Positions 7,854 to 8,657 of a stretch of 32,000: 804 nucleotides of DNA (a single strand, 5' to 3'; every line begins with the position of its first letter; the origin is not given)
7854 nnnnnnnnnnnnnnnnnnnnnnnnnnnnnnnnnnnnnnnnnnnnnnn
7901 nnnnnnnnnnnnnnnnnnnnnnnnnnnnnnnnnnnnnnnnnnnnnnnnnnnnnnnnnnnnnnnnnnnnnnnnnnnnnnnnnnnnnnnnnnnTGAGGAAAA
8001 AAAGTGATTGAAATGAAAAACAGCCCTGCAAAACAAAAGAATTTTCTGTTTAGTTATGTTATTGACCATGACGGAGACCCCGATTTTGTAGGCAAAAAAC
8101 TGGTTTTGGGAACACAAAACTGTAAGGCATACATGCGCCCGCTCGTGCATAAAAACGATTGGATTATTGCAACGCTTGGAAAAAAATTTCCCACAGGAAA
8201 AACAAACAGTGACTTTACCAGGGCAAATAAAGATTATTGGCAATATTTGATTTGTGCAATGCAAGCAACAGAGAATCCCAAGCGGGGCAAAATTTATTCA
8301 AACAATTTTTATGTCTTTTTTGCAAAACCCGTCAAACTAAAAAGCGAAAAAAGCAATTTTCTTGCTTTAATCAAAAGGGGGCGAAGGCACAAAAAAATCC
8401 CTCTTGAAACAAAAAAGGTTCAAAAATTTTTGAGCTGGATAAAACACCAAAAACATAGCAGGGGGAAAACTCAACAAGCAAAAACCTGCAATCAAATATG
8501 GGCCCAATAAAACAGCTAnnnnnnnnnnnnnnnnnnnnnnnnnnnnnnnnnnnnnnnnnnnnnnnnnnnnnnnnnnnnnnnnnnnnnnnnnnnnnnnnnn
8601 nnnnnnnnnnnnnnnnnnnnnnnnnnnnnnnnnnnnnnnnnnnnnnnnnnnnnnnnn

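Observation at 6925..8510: Uncharacterised four-gene operon: two small membrane proteins, a VRR-NUC/Hjc-like nuclease and an Nmad2-like protein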

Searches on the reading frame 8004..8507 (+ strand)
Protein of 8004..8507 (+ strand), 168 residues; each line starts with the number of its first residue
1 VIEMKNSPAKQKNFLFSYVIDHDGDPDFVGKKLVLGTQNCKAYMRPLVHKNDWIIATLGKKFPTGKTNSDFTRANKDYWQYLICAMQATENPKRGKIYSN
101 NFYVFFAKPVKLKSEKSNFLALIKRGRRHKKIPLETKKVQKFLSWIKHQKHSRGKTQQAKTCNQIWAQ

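Call 4: search_protein_families(library=pfam, proteins=[window:8004-8507:+], max_evalue=1)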
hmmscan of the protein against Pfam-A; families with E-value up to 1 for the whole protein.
window:8004-8507:+ (168 aa): 1 family
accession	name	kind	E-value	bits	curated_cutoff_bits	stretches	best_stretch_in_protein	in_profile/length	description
PF18753.6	Nmad2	-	2e-07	31.2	26.1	2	15-91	4-67/200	Nucleotide modification associated domain 2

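Call 5: search_protein_families(library=padloc, proteins=[window:8004-8507:+], max_evalue=1)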
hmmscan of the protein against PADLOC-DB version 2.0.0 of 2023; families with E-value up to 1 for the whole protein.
window:8004-8507:+ (168 aa): 0 families

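Call 6: search_protein_families(library=phrogs, proteins=[window:8004-8507:+], max_evalue=1)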
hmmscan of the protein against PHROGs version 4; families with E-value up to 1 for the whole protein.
window:8004-8507:+ (168 aa): 1 family
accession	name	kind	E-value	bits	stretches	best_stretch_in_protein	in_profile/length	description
phrog_20745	-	unknown function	0.11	13.6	1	92-126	24-58/76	-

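Call 11: find_homologous_proteins(query=window:8004-8507:+)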
Query window:8004-8507:+ (168 aa): 1 proteins with E <= 0.001 among 2 candidates.
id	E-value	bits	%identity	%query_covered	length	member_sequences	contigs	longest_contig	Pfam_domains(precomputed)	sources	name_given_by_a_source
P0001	6.1e-109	379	100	98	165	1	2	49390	PF18753.7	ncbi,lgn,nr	ncbi:MAG: hypothetical protein PHD95_00810 [Candidatus ainarchaeum sp.]|nr:hypothetical protein [Can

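Call 14: find_encoding_contigs(protein=P0001, flank=10000, max_places=4)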
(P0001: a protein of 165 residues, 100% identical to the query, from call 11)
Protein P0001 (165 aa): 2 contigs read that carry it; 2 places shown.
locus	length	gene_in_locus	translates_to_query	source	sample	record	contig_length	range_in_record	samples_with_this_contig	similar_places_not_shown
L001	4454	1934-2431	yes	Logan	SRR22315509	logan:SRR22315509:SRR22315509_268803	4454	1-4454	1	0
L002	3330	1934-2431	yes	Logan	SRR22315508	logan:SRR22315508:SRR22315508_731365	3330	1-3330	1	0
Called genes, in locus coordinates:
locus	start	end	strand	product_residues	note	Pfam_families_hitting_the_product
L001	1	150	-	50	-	?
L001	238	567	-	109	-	PF24839:DUF7718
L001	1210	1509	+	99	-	-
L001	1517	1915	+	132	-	-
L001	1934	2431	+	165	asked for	PF18753:Nmad2 (faint)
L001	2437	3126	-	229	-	-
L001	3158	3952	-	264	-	-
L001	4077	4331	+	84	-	-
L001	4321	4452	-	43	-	?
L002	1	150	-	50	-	?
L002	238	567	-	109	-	PF24839:DUF7718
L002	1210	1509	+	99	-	-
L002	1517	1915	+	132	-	-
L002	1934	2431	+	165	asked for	PF18753:Nmad2 (faint)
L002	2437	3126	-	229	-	-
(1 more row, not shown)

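Call 17: search_solved_structures(query=window:8004-8507:+, max_evalue=10, show_alignments=2)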
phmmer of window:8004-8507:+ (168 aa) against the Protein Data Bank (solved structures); distinct sequences matched with E-value up to 10: 0.

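Call 26: search_protein_representatives(protein=window:8004-8507:+)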
Query: 168 residues. Proteins with E-value up to 0.001 (for the whole library): 22; up to 1e-10: 12; up to 1e-30: 1. The best 22 are listed.
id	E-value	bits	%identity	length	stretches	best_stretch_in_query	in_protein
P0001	1.9e-109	379.3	100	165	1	4-168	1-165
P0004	6.2e-30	120.6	45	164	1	14-156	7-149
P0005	4.3e-22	95.1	41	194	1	15-154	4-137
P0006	9.5e-19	84.2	41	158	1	13-152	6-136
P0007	9.6e-19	84.2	45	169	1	13-149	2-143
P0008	1.4e-16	77.2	36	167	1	15-161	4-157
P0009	2.3e-16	76.5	44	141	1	12-112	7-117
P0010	3.5e-15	72.6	39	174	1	14-155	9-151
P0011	5.2e-15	72.1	40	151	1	13-153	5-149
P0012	4.8e-13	65.7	41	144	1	13-152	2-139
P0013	5.5e-13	65.5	36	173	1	9-158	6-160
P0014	5.7e-12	62.2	43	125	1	43-136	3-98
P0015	1.2e-10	57.9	40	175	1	15-150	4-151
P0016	1.7e-10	57.4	34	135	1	14-147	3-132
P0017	5.1e-10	55.8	35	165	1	15-152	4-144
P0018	9.7e-10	54.9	37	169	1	15-158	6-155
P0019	6.2e-09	52.3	36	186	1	14-152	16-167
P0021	3.1e-06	43.5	30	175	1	15-158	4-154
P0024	5.3e-04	36.3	32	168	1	12-147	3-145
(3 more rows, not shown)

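Call 30: find_homologous_proteins(query=A1, max_evalue=0.001)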
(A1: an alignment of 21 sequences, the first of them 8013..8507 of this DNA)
Query A1 (21 sequences) (165 aa, profile of the alignment): 10 proteins with E <= 0.001 among 471 candidates.
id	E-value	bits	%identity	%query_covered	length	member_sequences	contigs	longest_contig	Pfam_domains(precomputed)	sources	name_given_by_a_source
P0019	1.1e-53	199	33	83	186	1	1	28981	-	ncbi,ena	-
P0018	5.8e-49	184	34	90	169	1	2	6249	PF18753.7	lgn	-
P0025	6.4e-49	184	38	83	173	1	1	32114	-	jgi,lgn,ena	-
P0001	7.9e-48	180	100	100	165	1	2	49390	PF18753.7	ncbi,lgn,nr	ncbi:MAG: hypothetical protein PHD95_00810 [Candidatus ainarchaeum sp.]|nr:hypothetical protein [Can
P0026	4.1e-42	162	41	84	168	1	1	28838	PF18753.7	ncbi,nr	ncbi:MAG: hypothetical protein NT130_04555 [Candidatus Micrarchaeota archaeon]|nr:hypothetical prote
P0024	7.2e-41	158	29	82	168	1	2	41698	-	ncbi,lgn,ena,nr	ncbi:MAG TPA: hypothetical protein ENH90_01930 [bacterium]|nr:hypothetical protein [bacterium]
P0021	3.2e-38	149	28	93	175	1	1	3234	PF18753.7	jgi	jgi:hypothetical protein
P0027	2.2e-35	140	29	84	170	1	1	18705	PF18753.7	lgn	-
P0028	1.2e-31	128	29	90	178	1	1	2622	PF18753.7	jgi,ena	-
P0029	1.0e-12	66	42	35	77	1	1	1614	-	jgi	-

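Call 31: search_protein_families(library=pfam, alignment_id=A1, max_evalue=0.01)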
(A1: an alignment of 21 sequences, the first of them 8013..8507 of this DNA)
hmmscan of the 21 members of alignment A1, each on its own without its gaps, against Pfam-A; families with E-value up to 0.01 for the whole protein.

A. member 1, window:8013-8507:+ (165 aa): 1 family
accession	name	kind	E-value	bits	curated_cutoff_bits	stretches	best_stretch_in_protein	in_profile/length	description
PF18753.6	Nmad2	-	1.8e-07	31.3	26.1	1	12-87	4-66/200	Nucleotide modification associated domain 2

B. families by the number of members that match (of 21 scanned): 5 families
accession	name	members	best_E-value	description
PF18753.6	Nmad2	19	3.6e-15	Nucleotide modification associated domain 2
PF09669.15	Phage_pRha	1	0.00037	Phage regulatory protein Rha (Phage_pRha)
PF04656.17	Pox_E6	1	0.0025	Pox virus E6 protein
PF19186.5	DUF5868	1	0.0084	Family of unknown function (DUF5868)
PF01420.25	Methylase_S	1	0.0095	Type I restriction modification DNA specificity domain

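Call 32: find_encoding_contigs(protein=P0026, flank=6000, max_places=2)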
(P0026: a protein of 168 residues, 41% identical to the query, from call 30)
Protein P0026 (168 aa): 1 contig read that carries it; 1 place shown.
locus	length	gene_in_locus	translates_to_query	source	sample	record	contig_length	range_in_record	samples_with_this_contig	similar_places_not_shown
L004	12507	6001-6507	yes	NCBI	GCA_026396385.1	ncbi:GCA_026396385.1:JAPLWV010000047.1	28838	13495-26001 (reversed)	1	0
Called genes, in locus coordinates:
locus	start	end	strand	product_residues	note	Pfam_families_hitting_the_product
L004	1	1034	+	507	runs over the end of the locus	PF02885:Glycos_trans_3N, PF00591:Glycos_transf_3, PF07831:PYNP_C (weak)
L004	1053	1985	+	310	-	PF01916:DS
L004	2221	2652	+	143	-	-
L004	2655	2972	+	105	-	-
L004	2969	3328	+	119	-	-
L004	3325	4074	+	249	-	-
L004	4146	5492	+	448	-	PF23023:Anti-Pycsar_Apyc1 (faint), PF00753:Lactamase_B (weak), PF12706:Lactamase_B_2, PF07521:RMMBL (weak)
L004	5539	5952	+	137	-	-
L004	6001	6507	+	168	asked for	PF18753:Nmad2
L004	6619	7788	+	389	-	PF27126:NmeDI_C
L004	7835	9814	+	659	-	PF13588:HSDR_N_2, PF02384:N6_Mtase, PF07669:Eco57I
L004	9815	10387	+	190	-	-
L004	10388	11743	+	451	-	PF01420:Methylase_S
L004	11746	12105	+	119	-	-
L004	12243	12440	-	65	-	-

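Call 33: find_encoding_contigs(protein=P0019, flank=6000, max_places=2)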
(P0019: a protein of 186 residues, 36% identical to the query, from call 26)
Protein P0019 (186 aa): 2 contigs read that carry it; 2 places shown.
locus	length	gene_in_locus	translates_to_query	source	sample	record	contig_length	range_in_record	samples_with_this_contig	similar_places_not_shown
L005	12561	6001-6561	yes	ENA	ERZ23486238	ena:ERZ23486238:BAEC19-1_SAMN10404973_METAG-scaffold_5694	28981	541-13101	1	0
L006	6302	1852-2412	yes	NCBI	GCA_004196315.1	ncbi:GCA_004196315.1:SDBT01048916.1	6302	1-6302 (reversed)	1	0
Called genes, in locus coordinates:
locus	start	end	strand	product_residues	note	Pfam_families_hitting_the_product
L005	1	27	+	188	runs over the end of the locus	?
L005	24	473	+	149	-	-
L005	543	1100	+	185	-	-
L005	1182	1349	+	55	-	-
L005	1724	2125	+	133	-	-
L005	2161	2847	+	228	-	-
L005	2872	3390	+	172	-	-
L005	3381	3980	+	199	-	-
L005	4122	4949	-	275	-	PF13248:Zn_ribbon_3 (faint)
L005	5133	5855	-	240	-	PF01936:NYN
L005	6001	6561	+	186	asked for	-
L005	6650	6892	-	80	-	-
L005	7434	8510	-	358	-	-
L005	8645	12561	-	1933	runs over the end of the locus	-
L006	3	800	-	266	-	?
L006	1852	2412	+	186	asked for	-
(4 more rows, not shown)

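Call 34: find_encoding_contigs(protein=P0025, flank=6000, max_places=2)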
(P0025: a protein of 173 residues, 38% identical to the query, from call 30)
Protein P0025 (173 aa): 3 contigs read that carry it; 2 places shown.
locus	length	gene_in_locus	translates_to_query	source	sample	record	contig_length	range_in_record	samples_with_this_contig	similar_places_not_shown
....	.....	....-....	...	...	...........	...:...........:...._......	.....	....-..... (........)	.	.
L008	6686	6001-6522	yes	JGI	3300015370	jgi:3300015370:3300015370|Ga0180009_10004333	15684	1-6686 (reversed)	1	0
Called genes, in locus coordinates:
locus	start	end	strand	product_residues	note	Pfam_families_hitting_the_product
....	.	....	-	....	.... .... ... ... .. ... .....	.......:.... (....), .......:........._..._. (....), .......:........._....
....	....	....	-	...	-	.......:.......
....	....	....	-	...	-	-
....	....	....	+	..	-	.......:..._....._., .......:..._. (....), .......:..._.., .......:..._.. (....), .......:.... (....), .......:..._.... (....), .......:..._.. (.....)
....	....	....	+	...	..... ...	-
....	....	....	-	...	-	-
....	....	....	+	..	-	-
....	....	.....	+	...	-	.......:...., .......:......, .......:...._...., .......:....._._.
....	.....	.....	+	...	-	-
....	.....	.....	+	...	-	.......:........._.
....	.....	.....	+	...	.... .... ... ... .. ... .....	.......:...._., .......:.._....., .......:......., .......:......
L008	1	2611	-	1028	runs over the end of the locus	PF08308:PEGA (weak), PF13715:CarbopepD_reg_2 (weak), PF01841:Transglut_core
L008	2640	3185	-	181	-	PF18902:DUF5658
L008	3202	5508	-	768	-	-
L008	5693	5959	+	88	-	PF25213:HVO_A0261_N, PF01022:HTH_5 (weak), PF12840:HTH_20, PF14947:HTH_45 (weak), PF01047:MarR (weak), PF09339:HTH_IclR (weak), PF13730:HTH_36 (faint)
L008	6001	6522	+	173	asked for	-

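Call 35: find_encoding_contigs(protein=P0024, flank=6000, max_places=2)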
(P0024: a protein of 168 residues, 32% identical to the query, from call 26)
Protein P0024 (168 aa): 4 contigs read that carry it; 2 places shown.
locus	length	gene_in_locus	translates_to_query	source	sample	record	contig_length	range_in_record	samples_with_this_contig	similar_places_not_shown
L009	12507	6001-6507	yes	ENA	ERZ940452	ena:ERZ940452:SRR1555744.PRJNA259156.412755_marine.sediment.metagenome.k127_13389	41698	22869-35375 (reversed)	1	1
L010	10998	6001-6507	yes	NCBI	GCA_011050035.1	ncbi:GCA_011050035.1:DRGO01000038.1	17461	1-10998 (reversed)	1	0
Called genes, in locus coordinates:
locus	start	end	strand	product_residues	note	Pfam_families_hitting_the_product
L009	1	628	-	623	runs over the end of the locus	-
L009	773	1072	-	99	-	-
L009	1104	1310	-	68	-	-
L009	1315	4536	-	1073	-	PF02384:N6_Mtase, PF20473:MmeI_Mtase (faint), PF07669:Eco57I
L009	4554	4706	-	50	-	-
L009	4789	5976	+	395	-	PF01609:DDE_Tnp_1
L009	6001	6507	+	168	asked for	-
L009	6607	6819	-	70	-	-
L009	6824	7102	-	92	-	-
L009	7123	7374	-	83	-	PF13412:HTH_24 (faint)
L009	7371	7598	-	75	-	-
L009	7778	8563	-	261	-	PF02826:2-Hacid_dh_C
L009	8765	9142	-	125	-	-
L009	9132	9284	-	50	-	-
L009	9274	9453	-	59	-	-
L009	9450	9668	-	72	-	-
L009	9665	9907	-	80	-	-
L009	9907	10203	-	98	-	-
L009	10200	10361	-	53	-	-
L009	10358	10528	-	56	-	-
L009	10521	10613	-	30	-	-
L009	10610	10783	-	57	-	-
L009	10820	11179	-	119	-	-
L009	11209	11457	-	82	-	-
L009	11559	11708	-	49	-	-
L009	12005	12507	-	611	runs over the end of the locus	PF09250:Prim-Pol, PF01807:Zn_ribbon_DnaG (weak), PF13481:AAA_25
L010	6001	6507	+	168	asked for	-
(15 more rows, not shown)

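Call 36: find_encoding_contigs(protein=P0027, flank=6000, max_places=2)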
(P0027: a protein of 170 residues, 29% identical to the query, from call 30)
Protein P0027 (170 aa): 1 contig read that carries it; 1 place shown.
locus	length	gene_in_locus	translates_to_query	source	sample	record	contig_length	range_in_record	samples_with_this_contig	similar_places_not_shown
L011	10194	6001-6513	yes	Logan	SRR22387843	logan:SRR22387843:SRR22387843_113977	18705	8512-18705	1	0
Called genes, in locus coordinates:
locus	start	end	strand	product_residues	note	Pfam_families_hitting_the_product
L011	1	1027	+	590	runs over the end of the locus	PF04208:MtrA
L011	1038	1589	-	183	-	-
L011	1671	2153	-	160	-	PF05168:HEPN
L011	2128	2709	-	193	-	PF18765:Polbeta, PF01909:NTP_transf_2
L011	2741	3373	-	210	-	PF01966:HD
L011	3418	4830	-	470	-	PF01425:Amidase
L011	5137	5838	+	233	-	PF10584:Proteasome_A_N, PF00227:Proteasome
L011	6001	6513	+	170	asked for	PF18753:Nmad2 (faint)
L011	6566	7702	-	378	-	-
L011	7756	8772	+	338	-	PF26356:Pelota_N, PF03464:eRF1_2 (weak), PF03465:eRF1_3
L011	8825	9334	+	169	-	-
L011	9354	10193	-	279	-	?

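Call 37: find_encoding_contigs(protein=P0018, flank=6000, max_places=2)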
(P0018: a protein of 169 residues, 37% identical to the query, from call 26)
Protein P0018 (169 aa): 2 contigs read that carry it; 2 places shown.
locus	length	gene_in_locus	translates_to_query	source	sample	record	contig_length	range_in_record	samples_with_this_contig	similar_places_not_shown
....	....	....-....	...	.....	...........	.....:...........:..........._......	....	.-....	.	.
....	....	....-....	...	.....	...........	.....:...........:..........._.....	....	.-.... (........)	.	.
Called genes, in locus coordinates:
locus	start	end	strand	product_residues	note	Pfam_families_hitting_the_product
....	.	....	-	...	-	?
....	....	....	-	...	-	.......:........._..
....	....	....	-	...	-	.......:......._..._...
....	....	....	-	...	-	-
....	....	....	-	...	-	-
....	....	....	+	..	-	-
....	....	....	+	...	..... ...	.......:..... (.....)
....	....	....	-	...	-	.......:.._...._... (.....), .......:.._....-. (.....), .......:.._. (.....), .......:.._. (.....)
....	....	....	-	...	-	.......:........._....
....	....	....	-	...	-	?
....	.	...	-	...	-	?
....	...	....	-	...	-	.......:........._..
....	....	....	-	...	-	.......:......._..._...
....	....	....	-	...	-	-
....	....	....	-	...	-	-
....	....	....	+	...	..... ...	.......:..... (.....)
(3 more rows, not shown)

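Call 40: search_protein_families(library=ncbifam, proteins=[window:8013-8507:+], max_evalue=0.1)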
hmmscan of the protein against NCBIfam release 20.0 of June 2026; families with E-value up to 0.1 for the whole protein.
window:8013-8507:+ (165 aa): 0 families

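Call 48: find_related_loci(query=A4, collection=genome_contigs, flank=6000)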
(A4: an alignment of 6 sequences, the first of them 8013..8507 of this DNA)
Query A4 (165 aa) in genome_contigs; peptide patterns used: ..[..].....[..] (x = any residue, [..] = any of these).
2 stretches matched a pattern; 1 encode a relative of the query (tblastn E <= 1e-3); 1 distinct loci.
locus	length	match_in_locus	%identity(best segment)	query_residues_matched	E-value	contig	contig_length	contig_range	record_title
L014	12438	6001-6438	41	12-150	4e-25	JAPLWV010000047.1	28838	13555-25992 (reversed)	MAG: Candidatus Micrarchaeota archaeon isolate LacPavin_0920_SED5_MAG_46_22 LacPavin_0920_SED5_scaffold_650025, whole ge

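Call 50: find_related_loci(query=A4, collection=viral_contigs, flank=6000)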
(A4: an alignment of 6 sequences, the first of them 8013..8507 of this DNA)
Query A4 (165 aa) in viral_contigs; peptide patterns used: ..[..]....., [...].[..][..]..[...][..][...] (x = any residue, [..] = any of these).
11 stretches matched a pattern, but none encodes a relative of the query by tblastn (E <= 1e-3).

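Call 51: predict_structure(alignment_id=A2)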
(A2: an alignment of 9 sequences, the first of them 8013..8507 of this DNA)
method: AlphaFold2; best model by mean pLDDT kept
length: 165 residues; sequences in the alignment: 9
mean_pLDDT: 64.5   pTM: 0.66
mean pLDDT of the five models: 64.5, 63.1, 62.9, 61.8, 59.6
residues with pLDDT >= 90: 4; 70-90: 66; 50-70: 60; < 50: 35
segments of 3 or more residues with pLDDT < 50: 36-39, 61-65, 95-99, 148-165
pLDDT, mean of each block of 10 residues (from residue 1): 68 77 60 52 75 71 54 76 77 52 66 67 68 89 67 33 28
secondary structure, 60 per line:
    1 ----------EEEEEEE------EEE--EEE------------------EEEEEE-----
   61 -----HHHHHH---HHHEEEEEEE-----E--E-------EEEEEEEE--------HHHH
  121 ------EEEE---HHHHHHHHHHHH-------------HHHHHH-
elements in order: E11-17 E24-26 E29-31 E50-55 H66-71 E78-84 E101-108 H117-120 E127-130 H134-145 H159-164

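Call 54: fold_search(model_id=the predicted structure, library=pdb)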
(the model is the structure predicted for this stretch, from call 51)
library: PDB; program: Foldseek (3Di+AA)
matches with E <= 10: 84; with E <= 0.001: 0
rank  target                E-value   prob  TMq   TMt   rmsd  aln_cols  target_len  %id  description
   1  2p5d                  1.6e-01  0.57  0.44  0.49   6.8       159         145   16  Crystal structure of MJECL36 from Methanocaldococcus jannaschii DSM 2661 (released 2007-09-18)
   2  7yyj_B                3.1e-01  0.44  0.43  0.39   6.0       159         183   10  Tetragonal crystal structure of YTHDF1 YTH domain (544AVV546 mutant) (released 2023-03-01)
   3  5h8a_C                1.1e+00  0.12  0.35  0.34   8.6       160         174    9  Mmi1 YTH domain (released 2016-01-13)
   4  5h8a_B                1.2e+00  0.15  0.39  0.38   7.8       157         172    8  Mmi1 YTH domain (released 2016-01-13)
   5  5eip_A                1.6e+00  0.12  0.37  0.43   8.0       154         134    8  apo-structure of YTH domain of SpMmi1 (released 2016-01-27)
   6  2gbs_MODEL_1_A        1.6e+00  0.11  0.33  0.37   6.9       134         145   12  NMR structure of Rpa0253 from Rhodopseudomonas palustris. Northeast structural genomics consortium target RpR3 (released 2006-04-11)
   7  6fpx_C                1.8e+00  0.11  0.38  0.36   7.8       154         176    8  Structure of S. pombe Mmi1 in complex with 11-mer RNA (released 2018-05-09)
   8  2e5o_MODEL_1_A        1.8e+00  0.08  0.25  0.27   8.6        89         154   15  'Solution structure of the TRIP_4C domain of target of activating signal cointegrator 1 (released 2008-01-01)
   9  4h6u_B                2.2e+00  0.02  0.17  0.17  14.7       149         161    9  Tubulin acetyltransferase mutant (released 2012-11-07)
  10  8alz_A                2.3e+00  0.07  0.34  0.24   8.1       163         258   10  Cryo-EM structure of ASCC3 in complex with ASC1 (released 2023-03-08)
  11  5il1_A                2.3e+00  0.02  0.10  0.10  11.2        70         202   14  Crystal structure of SAM-bound METTL3-METTL14 complex (released 2016-05-25)
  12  7o2e_A                2.3e+00  0.01  0.18  0.16  16.5       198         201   10  Crystal structure of the human METTL3-METTL14 complex bound to Compound 21 (ADO_AD_089) (released 2021-09-01)
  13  7oqo_A                2.5e+00  0.02  0.13  0.12  10.5        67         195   15  Crystal structure of the human METTL3-METTL14 complex with compound UOZ111 (released 2021-10-20)
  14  5zuu_B                2.6e+00  0.12  0.40  0.43   6.5       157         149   10  Crystal structure of AtCPSF30 YTH domain in complex with 10mer m6A-modified RNA (released 2019-05-15)
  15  7ql7_B                2.6e+00  0.10  0.38  0.35   6.6       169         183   12  Crystal structure of YTHDF1 YTH domain in complex with the ebsulfur derivative compound 9 (released 2022-11-23)
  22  6n0s                  3.6e+00  0.02  0.10  0.10   4.2        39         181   18  N-terminal domain of Staphylothermus marinus McrB (released 2019-11-13)
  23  1zce                  3.9e+00  0.05  0.31  0.34   8.5       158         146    9  X-Ray Crystal Structure of Protein Atu2648 from Agrobacterium tumefaciens. Northeast Structural Genomics Consortium Targ (released 2005-04-19)
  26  5y7d                  4.1e+00  0.04  0.24  0.25   6.7       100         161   15  Crystal structure of human Endothelial-overexpressed LPS associated factor 1 (released 2018-08-22)
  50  6kir                  7.4e+00  0.02  0.30  0.31  10.3       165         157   11  High resolution structure of mouse CXorf40A (released 2020-07-22)
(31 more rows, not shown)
